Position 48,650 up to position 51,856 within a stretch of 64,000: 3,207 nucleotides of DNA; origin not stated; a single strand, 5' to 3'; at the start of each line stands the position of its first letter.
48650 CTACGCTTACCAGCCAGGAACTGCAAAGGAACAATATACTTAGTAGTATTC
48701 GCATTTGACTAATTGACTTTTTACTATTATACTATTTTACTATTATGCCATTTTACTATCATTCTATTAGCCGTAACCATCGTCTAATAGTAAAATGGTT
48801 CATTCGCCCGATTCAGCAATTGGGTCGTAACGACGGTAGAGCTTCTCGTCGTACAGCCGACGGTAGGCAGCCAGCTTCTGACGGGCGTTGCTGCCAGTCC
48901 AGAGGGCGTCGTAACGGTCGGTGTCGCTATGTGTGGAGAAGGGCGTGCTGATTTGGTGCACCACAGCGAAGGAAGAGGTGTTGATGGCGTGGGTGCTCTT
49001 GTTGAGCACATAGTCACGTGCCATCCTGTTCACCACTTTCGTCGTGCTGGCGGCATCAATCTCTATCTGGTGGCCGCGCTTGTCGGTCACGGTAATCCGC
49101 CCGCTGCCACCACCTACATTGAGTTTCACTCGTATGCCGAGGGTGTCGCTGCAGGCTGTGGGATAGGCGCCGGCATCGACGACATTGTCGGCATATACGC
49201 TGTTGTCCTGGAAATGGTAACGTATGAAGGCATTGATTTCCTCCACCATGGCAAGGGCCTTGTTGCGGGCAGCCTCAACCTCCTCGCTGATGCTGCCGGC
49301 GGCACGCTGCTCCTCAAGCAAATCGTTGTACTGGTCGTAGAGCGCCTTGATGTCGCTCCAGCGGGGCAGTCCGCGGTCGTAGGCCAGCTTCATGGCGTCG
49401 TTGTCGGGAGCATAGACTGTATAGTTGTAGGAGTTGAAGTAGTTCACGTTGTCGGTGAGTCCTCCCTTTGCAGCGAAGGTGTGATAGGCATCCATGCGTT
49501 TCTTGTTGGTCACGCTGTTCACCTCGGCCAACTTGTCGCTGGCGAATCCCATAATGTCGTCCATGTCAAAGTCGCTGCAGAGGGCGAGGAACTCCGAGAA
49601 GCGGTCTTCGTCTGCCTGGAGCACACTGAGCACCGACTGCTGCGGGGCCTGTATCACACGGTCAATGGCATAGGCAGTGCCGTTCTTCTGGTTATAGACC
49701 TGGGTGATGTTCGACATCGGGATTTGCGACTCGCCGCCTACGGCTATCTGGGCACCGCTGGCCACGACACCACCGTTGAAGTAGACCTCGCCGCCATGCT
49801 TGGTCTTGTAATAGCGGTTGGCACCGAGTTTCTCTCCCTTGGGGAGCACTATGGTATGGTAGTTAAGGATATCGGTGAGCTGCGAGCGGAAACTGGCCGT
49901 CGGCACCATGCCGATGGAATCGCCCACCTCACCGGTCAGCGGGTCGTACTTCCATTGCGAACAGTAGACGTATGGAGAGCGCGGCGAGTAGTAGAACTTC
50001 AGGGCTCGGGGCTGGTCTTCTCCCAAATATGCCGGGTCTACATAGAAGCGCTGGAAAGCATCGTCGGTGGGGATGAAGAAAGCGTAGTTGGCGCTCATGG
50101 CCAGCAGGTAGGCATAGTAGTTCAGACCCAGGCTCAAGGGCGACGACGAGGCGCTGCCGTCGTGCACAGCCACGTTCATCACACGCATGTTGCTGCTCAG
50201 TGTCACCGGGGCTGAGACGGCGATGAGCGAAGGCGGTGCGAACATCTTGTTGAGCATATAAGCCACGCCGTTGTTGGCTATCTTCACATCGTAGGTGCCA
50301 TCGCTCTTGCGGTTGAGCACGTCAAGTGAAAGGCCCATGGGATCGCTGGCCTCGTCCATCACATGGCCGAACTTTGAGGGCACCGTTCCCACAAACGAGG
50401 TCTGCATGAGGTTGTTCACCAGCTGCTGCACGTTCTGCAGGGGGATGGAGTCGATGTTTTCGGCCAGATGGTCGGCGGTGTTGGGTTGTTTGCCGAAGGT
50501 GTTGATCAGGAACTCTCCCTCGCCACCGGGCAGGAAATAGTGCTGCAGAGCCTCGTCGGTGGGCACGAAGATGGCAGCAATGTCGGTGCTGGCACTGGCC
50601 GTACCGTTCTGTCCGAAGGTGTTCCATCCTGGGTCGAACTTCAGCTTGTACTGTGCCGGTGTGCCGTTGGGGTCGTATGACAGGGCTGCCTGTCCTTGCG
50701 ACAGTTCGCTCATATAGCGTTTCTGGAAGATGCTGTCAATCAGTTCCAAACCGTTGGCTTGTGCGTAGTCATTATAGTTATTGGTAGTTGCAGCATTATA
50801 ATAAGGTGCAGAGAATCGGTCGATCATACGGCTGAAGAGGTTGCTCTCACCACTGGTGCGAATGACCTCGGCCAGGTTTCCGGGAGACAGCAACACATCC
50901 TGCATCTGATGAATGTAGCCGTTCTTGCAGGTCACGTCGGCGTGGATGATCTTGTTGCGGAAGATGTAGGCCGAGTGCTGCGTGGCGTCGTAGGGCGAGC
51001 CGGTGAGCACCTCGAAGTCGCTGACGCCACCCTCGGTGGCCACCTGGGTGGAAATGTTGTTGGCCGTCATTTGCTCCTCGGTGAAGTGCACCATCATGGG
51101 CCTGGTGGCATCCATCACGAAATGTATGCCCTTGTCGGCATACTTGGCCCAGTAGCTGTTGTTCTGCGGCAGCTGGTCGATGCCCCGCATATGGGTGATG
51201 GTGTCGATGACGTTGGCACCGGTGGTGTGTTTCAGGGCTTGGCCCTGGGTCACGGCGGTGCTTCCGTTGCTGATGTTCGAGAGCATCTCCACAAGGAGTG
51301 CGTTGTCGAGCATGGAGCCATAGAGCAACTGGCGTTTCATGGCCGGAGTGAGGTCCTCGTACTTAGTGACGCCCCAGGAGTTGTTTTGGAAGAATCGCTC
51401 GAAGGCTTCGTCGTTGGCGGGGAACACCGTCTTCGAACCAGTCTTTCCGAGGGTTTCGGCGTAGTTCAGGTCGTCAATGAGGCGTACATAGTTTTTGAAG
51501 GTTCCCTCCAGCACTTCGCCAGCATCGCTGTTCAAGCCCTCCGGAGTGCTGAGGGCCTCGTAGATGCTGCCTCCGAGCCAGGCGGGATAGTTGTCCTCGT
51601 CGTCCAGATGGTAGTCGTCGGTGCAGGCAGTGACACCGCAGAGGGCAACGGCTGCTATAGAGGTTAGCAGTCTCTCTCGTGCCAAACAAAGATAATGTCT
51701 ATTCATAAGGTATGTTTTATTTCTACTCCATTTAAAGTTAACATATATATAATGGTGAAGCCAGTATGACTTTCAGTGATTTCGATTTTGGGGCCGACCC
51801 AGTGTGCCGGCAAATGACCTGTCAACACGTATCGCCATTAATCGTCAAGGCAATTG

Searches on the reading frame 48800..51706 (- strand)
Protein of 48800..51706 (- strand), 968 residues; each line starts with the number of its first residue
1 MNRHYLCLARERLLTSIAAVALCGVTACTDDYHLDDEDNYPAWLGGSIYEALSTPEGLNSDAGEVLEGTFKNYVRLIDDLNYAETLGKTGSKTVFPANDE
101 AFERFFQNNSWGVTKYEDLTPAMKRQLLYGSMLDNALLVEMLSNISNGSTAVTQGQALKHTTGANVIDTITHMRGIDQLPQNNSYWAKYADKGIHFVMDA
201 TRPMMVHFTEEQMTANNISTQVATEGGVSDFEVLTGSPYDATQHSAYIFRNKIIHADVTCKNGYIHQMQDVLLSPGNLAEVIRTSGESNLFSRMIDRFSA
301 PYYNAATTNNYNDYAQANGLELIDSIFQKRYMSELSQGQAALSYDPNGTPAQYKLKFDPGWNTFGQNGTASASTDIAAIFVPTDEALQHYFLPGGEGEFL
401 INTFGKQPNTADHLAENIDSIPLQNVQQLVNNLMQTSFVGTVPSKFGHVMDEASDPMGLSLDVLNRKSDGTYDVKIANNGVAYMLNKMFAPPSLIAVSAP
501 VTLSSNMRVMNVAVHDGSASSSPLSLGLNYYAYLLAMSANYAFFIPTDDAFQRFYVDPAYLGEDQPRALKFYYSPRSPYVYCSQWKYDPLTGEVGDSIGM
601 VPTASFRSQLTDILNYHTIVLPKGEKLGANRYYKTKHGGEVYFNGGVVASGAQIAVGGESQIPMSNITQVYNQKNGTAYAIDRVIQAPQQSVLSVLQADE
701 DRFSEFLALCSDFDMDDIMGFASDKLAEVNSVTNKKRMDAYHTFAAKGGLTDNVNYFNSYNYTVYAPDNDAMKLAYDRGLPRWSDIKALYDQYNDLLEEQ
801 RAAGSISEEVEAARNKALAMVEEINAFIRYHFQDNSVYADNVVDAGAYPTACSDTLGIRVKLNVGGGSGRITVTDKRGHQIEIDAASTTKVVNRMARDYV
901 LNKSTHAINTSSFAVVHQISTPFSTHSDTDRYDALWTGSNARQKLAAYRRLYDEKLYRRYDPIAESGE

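Call 9: search_protein_families(library=pfam, proteins=[window:48800-51706:-])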
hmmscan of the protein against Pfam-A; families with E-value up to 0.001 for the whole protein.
window:48800-51706:- (968 aa): 1 family
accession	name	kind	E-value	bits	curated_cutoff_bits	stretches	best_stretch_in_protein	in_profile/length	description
PF02469.27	Fasciclin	-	2.7e-21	76.5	22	0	203-273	57-122/123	Fasciclin domain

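Call 71: search_protein_families(library=ncbifam, proteins=[window:48800-51706:-], max_evalue=0.01)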
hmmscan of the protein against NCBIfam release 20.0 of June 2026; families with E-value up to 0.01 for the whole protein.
window:48800-51706:- (968 aa): 0 families
